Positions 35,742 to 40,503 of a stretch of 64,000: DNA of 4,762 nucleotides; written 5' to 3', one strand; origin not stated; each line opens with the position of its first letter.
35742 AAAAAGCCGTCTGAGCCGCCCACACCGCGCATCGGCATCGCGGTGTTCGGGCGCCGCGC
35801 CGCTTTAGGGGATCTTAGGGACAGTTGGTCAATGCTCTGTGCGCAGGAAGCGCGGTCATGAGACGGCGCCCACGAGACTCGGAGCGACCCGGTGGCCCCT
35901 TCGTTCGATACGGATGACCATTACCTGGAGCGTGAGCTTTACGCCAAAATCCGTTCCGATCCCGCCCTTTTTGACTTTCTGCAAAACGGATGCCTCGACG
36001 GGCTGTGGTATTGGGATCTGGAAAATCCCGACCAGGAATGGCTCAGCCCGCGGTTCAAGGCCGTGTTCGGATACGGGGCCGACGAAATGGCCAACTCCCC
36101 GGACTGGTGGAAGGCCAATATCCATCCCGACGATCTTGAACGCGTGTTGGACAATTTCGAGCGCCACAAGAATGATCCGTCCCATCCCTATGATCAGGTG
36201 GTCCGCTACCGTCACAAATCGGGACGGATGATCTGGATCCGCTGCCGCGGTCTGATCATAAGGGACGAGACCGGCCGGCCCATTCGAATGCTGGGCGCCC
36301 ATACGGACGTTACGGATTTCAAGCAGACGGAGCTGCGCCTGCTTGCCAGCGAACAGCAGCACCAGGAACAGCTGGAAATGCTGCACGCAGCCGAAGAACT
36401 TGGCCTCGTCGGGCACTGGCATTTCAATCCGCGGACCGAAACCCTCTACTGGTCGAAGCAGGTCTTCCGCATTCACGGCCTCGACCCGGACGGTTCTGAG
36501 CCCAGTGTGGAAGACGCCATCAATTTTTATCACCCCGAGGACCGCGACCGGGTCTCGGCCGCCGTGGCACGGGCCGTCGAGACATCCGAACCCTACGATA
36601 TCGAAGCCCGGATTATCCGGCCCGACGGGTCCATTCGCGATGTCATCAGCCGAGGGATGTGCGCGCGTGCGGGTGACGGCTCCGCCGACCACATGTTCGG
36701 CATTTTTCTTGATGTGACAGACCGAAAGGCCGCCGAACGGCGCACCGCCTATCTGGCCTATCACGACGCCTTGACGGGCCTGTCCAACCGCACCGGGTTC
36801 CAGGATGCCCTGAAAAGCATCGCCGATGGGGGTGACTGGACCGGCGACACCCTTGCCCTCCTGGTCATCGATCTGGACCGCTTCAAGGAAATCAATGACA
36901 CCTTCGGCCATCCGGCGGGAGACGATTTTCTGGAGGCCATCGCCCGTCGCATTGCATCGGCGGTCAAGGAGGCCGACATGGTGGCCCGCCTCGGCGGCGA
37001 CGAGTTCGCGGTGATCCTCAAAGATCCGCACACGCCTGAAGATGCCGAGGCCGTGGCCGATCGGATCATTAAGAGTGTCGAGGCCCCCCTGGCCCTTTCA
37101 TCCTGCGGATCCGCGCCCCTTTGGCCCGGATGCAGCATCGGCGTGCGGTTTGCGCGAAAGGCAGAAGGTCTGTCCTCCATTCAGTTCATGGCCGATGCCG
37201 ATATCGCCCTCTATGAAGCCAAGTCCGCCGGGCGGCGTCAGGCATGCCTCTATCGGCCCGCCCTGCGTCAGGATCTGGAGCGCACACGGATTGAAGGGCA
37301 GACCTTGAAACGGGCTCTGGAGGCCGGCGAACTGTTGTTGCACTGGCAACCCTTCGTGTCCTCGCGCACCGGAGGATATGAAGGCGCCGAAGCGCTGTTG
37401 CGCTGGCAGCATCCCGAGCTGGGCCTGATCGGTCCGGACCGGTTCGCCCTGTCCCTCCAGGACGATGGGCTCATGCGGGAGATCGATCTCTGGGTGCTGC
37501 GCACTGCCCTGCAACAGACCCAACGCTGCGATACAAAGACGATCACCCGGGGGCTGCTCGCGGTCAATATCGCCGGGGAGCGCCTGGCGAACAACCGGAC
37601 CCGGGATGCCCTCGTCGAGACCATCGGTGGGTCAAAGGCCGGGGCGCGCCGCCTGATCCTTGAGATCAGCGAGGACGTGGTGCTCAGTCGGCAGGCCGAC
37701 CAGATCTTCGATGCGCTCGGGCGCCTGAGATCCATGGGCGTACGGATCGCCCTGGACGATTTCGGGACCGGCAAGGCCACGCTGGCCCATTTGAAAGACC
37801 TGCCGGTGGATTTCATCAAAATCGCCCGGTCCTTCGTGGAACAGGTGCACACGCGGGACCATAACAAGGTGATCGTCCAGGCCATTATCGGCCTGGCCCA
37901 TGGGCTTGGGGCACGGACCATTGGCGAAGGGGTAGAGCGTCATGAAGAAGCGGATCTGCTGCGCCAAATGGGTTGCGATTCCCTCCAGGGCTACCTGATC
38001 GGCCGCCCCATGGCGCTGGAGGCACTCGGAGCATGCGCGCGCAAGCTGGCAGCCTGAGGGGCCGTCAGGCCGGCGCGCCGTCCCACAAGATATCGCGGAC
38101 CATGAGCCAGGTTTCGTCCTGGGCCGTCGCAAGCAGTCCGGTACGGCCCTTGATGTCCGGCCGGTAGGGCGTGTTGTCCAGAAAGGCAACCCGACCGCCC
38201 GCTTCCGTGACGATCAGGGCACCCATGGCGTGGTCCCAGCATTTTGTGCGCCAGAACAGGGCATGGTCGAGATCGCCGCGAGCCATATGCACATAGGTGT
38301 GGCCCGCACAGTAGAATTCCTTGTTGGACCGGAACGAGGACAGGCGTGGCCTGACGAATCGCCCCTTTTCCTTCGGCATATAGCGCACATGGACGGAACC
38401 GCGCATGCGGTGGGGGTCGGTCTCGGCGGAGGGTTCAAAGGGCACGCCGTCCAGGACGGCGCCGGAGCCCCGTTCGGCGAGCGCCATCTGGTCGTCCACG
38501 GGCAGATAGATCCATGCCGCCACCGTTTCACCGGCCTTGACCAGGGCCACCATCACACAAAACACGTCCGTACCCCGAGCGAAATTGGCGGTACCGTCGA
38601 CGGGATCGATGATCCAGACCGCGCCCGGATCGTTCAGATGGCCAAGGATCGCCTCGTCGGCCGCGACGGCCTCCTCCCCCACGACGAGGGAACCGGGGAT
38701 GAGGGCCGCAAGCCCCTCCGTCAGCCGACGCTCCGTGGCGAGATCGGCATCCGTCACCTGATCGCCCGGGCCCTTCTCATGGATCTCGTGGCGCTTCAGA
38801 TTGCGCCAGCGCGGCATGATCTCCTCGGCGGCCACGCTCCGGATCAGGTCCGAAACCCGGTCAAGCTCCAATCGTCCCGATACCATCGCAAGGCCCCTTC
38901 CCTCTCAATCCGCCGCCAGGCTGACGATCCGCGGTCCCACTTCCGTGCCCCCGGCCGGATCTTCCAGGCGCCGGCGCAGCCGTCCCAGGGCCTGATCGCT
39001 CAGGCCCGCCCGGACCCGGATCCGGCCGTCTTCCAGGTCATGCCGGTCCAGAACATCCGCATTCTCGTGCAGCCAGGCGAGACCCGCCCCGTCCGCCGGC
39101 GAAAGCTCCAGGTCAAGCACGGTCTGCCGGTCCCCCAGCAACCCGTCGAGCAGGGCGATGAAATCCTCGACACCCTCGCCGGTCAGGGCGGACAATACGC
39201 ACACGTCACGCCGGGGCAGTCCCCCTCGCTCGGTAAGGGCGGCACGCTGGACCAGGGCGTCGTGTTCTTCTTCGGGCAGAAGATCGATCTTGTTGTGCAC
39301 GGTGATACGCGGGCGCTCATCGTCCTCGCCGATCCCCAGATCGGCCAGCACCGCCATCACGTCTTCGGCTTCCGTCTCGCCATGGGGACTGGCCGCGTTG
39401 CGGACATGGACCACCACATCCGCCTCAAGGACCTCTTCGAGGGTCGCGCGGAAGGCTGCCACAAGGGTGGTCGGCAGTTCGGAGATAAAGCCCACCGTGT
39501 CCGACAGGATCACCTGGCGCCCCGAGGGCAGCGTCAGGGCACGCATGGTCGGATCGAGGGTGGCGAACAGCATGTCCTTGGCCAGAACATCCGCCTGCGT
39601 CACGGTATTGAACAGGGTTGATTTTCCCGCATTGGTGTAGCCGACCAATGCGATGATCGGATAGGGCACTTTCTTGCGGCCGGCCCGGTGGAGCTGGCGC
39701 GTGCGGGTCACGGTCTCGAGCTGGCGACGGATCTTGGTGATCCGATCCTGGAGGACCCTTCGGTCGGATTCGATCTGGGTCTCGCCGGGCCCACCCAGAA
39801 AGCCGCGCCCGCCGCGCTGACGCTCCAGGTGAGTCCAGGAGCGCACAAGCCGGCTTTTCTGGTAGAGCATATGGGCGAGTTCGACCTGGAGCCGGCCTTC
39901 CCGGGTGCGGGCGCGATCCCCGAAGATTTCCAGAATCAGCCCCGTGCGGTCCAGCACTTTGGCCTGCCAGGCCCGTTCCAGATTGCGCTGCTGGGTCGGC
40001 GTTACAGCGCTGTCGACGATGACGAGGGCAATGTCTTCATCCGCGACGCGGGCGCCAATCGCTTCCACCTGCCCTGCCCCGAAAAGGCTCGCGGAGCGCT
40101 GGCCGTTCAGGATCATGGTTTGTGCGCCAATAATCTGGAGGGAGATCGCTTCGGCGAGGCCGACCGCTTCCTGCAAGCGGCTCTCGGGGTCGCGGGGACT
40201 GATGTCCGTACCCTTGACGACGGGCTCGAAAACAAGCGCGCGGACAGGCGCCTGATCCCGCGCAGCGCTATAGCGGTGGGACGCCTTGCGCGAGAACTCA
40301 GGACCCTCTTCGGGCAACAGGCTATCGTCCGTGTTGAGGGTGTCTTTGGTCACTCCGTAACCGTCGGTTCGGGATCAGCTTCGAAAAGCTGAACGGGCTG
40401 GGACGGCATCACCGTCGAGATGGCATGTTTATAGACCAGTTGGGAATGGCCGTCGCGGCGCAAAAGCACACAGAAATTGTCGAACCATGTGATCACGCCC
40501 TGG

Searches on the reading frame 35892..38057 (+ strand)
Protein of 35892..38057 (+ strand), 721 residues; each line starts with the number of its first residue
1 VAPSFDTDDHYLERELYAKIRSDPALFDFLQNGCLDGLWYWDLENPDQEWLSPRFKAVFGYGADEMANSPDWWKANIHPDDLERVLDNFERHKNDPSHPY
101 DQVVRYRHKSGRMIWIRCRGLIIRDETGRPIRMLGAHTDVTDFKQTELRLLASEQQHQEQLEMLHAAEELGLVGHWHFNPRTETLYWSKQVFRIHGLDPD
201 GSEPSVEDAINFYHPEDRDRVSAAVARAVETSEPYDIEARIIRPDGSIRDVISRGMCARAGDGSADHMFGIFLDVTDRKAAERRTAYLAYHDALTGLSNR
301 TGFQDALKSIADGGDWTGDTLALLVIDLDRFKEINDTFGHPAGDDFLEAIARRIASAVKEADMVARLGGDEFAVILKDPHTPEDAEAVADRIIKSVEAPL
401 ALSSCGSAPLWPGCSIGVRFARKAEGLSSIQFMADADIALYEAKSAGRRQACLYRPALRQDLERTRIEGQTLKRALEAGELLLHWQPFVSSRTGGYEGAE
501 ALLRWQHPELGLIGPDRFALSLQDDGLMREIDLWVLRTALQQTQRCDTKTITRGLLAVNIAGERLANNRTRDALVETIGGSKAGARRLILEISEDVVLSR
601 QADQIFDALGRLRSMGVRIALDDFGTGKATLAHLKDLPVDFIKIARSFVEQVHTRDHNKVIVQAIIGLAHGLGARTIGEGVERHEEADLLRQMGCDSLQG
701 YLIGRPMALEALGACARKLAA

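Call 62: search_protein_families(library=pfam, proteins=[window:35892-38057:+], max_evalue=0.0001)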
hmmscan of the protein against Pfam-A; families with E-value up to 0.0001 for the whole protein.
window:35892-38057:+ (721 aa): 6 families
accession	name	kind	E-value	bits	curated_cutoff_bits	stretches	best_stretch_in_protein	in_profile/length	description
PF00563.25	EAL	-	9.1e-67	225.3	31.3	1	471-706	3-236/236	EAL domain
PF08447.18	PAS_3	-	1.6e-43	147.3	25.6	2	51-136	4-88/89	PAS fold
PF00990.26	GGDEF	-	1.5e-39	135.8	23.8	1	289-449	1-160/161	Diguanylate cyclase, GGDEF domain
PF08448.16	PAS_4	-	8.5e-10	39.3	23.1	0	213-279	44-109/110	PAS fold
PF13426.13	PAS_9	-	3.2e-09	37.4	27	1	50-142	15-103/103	PAS domain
PF00989.32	PAS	-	4.4e-08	33.6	22.6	0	30-140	6-113/113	PAS fold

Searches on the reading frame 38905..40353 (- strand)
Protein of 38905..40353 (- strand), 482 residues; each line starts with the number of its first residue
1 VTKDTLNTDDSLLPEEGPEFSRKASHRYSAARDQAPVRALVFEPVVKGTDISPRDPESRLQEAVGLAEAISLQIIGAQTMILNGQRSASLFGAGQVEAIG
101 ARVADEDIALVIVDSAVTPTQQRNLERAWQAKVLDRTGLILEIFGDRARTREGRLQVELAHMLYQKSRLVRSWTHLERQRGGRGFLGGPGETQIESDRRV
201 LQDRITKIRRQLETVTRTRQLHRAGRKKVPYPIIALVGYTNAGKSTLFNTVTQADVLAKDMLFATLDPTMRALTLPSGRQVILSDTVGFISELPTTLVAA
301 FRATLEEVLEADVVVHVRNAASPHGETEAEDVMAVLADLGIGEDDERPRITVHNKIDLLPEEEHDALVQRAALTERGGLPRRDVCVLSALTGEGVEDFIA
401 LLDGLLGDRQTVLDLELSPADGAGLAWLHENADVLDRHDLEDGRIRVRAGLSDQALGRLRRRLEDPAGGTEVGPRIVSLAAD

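Call 62: search_protein_families(library=pfam, proteins=[window:38905-40353:-], max_evalue=0.0001)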
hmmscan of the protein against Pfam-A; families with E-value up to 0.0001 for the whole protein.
window:38905-40353:- (482 aa): 4 families
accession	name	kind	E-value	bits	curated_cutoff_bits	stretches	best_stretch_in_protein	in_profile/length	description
PF16360.10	GTP-bdg_M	-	1e-27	96.9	29.5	1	147-226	1-79/79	GTP-binding GTPase Middle Region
PF13167.11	GTP-bdg_N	-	2.4e-22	79.7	25.4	1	58-144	2-88/89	GTP-binding GTPase N-terminal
PF01926.29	MMR_HSR1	-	3.1e-19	69.6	21.9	1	234-355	2-113/113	50S ribosome-binding GTPase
PF19275.4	HflX_C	-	1.7e-10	41.3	26.4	1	381-464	9-92/102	HflX C-terminal domain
